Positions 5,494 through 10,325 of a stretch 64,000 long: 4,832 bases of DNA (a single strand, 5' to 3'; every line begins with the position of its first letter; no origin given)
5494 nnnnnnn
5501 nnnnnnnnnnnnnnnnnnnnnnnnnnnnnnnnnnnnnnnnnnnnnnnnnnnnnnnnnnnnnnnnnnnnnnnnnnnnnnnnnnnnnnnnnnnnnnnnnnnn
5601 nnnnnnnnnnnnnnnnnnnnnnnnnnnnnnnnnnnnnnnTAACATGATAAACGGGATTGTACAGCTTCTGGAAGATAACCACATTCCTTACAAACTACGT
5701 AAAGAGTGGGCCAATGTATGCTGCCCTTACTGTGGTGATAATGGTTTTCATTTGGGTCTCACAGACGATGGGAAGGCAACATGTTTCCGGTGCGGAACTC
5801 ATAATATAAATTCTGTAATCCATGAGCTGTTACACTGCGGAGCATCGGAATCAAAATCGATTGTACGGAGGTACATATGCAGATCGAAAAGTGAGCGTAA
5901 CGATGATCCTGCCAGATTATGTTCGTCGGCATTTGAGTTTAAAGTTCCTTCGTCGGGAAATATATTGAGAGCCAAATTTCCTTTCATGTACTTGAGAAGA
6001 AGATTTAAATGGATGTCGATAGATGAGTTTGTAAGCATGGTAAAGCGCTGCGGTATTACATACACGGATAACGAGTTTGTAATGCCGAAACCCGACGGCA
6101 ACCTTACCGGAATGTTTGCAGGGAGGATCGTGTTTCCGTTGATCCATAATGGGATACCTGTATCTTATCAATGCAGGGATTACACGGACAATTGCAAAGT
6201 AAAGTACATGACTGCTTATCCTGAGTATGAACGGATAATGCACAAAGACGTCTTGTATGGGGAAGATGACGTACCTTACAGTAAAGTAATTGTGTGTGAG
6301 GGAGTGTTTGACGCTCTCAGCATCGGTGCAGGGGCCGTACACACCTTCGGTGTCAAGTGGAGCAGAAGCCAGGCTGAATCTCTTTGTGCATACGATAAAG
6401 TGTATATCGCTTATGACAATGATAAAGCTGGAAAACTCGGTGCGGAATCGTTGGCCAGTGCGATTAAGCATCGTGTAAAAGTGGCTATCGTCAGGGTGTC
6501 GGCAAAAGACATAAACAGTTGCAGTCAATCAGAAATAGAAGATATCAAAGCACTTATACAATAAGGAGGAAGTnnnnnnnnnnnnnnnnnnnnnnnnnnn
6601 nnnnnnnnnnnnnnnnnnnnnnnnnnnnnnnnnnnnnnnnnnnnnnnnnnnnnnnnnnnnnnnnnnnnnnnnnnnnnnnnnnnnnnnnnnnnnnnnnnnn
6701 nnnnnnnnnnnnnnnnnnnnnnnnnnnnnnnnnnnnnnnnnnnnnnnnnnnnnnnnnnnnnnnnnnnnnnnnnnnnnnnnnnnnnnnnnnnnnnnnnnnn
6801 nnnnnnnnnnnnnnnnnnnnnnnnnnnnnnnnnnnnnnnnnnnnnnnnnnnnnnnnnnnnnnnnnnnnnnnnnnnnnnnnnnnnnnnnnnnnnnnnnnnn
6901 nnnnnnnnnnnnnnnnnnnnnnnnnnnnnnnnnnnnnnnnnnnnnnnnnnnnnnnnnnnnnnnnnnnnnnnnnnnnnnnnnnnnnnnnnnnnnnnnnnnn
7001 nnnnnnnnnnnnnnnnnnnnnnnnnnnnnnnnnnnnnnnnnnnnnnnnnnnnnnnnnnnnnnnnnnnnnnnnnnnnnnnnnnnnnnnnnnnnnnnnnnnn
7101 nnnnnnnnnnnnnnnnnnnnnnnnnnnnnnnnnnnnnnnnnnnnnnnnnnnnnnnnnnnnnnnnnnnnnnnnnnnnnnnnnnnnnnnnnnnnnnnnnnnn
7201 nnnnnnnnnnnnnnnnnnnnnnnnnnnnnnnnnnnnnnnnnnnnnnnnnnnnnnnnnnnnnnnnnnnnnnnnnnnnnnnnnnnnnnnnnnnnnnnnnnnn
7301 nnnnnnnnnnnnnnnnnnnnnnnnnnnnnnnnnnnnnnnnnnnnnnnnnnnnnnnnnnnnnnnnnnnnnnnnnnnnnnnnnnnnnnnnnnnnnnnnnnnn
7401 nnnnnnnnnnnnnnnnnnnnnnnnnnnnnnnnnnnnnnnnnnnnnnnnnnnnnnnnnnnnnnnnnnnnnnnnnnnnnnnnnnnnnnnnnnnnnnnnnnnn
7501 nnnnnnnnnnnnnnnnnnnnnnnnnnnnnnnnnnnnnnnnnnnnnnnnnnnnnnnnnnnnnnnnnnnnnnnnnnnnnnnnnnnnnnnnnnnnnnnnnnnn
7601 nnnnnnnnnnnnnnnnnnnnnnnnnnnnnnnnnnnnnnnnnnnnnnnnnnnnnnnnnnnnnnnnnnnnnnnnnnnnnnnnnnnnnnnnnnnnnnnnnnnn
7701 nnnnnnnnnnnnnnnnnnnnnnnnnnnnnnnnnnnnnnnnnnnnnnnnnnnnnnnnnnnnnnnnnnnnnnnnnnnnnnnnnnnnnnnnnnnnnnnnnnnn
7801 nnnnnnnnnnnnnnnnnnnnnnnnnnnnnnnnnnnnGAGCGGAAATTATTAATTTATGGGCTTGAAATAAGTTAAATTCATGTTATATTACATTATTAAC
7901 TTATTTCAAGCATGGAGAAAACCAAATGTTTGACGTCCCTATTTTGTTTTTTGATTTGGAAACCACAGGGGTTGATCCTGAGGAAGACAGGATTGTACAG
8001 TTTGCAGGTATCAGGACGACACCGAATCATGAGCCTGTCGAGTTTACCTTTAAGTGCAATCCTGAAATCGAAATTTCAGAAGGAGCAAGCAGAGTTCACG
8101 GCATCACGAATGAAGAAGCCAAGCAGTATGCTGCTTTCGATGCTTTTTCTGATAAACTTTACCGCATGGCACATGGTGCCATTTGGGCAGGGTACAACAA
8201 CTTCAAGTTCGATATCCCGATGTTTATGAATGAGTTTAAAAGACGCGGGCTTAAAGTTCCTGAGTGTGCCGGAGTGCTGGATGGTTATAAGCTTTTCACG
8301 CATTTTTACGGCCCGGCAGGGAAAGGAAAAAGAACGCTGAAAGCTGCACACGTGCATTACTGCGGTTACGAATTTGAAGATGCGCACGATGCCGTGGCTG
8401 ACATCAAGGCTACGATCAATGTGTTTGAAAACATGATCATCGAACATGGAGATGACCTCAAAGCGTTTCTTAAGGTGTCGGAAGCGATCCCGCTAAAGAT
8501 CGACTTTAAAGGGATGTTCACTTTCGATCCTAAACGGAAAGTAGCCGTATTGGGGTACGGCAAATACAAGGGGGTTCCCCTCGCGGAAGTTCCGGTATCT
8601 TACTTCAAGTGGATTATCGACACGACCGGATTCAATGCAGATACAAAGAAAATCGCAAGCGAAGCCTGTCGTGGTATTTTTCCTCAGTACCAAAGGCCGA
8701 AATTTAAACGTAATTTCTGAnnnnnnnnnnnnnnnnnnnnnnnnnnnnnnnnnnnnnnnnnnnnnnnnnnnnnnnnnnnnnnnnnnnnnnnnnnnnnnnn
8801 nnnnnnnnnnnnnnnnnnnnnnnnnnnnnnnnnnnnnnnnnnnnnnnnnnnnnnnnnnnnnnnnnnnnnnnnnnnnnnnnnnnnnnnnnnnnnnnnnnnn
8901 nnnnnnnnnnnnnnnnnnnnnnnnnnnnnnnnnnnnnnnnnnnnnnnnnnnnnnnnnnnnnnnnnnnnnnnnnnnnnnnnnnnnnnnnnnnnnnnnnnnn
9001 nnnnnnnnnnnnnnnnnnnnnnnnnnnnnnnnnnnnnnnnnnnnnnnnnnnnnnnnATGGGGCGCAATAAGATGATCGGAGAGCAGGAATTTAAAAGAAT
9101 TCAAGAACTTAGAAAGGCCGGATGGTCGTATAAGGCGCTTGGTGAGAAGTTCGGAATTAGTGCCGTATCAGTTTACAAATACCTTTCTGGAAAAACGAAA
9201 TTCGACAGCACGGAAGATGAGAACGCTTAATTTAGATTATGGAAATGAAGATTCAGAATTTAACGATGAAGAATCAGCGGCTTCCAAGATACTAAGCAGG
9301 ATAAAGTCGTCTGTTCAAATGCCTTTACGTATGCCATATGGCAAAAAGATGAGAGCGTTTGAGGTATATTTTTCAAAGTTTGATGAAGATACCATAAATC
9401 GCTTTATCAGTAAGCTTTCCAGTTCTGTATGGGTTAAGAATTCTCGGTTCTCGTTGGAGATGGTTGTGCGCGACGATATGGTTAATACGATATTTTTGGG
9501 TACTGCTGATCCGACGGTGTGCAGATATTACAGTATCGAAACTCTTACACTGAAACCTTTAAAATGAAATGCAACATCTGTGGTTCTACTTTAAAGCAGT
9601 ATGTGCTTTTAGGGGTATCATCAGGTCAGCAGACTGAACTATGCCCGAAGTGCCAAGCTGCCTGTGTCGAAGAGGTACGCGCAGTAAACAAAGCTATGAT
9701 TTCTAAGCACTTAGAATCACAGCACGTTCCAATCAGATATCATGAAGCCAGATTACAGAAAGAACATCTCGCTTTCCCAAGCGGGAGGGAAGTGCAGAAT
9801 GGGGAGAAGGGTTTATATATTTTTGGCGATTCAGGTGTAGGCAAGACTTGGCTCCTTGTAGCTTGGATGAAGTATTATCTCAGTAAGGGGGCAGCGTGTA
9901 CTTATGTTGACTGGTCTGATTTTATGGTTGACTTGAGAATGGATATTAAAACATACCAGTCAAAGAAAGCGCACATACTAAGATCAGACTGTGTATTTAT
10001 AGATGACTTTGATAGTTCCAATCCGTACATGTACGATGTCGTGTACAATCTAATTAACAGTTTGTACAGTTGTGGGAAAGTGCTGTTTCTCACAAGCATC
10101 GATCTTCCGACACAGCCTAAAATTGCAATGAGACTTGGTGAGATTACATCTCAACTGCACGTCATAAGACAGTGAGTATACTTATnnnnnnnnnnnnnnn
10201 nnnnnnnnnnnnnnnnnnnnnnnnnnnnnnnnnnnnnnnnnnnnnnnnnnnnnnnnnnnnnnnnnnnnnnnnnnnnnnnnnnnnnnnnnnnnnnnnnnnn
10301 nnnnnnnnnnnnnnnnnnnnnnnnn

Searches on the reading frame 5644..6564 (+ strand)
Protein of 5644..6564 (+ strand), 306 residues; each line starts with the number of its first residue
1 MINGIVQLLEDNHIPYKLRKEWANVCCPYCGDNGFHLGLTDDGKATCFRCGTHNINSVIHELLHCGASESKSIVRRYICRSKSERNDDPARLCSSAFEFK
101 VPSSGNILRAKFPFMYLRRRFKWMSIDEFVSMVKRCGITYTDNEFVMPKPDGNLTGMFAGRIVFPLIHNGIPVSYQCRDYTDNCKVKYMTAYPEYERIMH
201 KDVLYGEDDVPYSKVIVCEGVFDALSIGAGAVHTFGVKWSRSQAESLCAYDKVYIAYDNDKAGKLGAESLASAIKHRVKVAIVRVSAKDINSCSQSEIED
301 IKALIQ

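Call 12: search_protein_families(library=pfam, proteins=[window:5644-6564:+], max_evalue=0.01)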
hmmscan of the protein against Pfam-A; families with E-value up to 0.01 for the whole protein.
window:5644-6564:+ (306 aa): 6 families
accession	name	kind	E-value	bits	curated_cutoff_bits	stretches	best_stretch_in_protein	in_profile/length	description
PF13155.12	Toprim_2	-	6.9e-12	46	22.1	1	216-292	1-86/88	Toprim-like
PF13362.12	Toprim_3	-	5.8e-07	30.3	27.2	1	215-297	2-92/95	Toprim domain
PF13662.12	Toprim_4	-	4.7e-06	27.2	25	1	213-281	1-82/85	Toprim domain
PF01751.28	Toprim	-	3.1e-05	24.5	23.1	1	215-285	2-91/96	Toprim domain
PF08275.17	DNAG_N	-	0.0018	18.8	26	1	140-206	57-123/128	DNA primase catalytic core, N-terminal domain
PF13407.12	Peripla_BP_4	-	0.0049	16.9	35.1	1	252-291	96-135/258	Periplasmic binding protein domain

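Call 13: search_protein_families(library=phrogs, proteins=[window:5644-6564:+], max_evalue=0.01)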
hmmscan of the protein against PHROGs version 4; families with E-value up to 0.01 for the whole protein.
window:5644-6564:+ (306 aa): 7 families
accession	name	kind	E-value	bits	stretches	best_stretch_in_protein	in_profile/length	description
phrog_47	-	DNA, RNA and nucleotide metabolism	1.2e-42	147.5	1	15-300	43-328/947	DNA primase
phrog_239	-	DNA, RNA and nucleotide metabolism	1.8e-15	58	1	24-297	42-299/801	DNA primase/helicase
phrog_849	-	DNA, RNA and nucleotide metabolism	1.5e-10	41.6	1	156-300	177-334/435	DNA primase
phrog_6444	-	DNA, RNA and nucleotide metabolism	2.9e-07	30.7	1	149-270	191-322/577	DNA primase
phrog_451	-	unknown function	8.5e-05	22.8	1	150-291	293-428/461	-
phrog_22173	-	DNA, RNA and nucleotide metabolism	0.0056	17.6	1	181-301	5-129/133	DNA primase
phrog_6088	-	DNA, RNA and nucleotide metabolism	0.0085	15.5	1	216-288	202-272/772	DNA primase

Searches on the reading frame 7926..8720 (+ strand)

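Call 12: search_protein_families(library=pfam, proteins=[window:7926-8720:+], max_evalue=0.01)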
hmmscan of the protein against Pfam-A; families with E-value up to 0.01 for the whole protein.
window:7926-8720:+ (264 aa): 3 families
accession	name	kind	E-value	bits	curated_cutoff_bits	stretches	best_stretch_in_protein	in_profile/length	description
PF00929.31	RNase_T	-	4e-23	83.2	24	1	7-167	1-164/164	Exonuclease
PF12843.12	QSregVF_b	-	0.00021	21.6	22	1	209-236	13-39/66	Putative quorum-sensing-regulated virulence factor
PF13482.12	RNase_H_2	-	0.0005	20.5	22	1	7-56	1-49/165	RNase_H superfamily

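Call 13: search_protein_families(library=phrogs, proteins=[window:7926-8720:+], max_evalue=0.01)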
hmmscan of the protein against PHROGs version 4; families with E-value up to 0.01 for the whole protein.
window:7926-8720:+ (264 aa): 5 families
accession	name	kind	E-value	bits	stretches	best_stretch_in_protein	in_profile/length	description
phrog_192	-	DNA, RNA and nucleotide metabolism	5.5e-42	145.5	1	4-237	106-334/397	DNA polymerase exonuclease subunit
phrog_19080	-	unknown function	2e-14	54.1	1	4-104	5-112/477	-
phrog_14632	-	DNA, RNA and nucleotide metabolism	2.3e-06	27.6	1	8-182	86-254/380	DNA polymerase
phrog_3628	-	unknown function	0.005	17.1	1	211-251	105-147/257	-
phrog_17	-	DNA, RNA and nucleotide metabolism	0.0075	15.2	0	4-105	670-750/1445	DNA polymerase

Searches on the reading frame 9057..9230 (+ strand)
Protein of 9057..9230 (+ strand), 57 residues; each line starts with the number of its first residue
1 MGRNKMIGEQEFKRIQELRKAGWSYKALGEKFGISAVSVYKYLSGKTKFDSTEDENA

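Call 29: search_protein_families(library=pfam, proteins=[window:9057-9230:+], max_evalue=0.01)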
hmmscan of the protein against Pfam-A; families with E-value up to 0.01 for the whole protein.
window:9057-9230:+ (57 aa): 5 families
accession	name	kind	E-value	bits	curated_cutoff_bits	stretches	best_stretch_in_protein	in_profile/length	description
PF01381.28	HTH_3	-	2.3e-05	24.8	23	1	15-48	1-35/55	Helix-turn-helix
PF13560.12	HTH_31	-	0.00013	22.6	27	1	16-51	7-43/64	Helix-turn-helix domain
PF02796.21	HTH_7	-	0.00031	21.2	23.8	1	2-45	1-44/45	Helix-turn-helix domain of resolvase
PF13384.12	HTH_23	-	0.001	19.3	24.6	1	15-44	10-39/50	Homeodomain-like domain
PF10654.15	DUF2481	-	0.0058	17.1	27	1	4-44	62-102/126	Protein of unknown function (DUF2481)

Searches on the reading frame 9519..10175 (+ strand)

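Call 29: search_protein_families(library=pfam, proteins=[window:9519-10175:+], max_evalue=0.01)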
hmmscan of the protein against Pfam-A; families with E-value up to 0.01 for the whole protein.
window:9519-10175:+ (218 aa): 7 families
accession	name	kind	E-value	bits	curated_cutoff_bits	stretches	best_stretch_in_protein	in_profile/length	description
PF00308.24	Bac_DnaA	-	3.1e-06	27.9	23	1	98-198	36-142/162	Bacterial DnaA ATPAse domain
PF01695.23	IstB_IS21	-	7.3e-05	22.8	24.1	1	99-183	95-183/238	IstB-like ATP binding protein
PF03969.22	AFG1_ATPase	-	8.7e-05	22.1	27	1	83-197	48-168/361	AFG1-like ATPase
PF20720.3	nSTAND3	-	0.0016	18.6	27.2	1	91-164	12-74/155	Novel STAND NTPase 3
PF06827.20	zf-FPG_IleRS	-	0.0022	18.2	21.3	1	17-47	3-29/30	Zinc finger found in FPG and IleRS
PF13173.12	AAA_14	-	0.0041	17.6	27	1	99-208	5-113/129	AAA domain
PF13191.12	AAA_16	-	0.0042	18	32.6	1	92-135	19-63/167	AAA ATPase domain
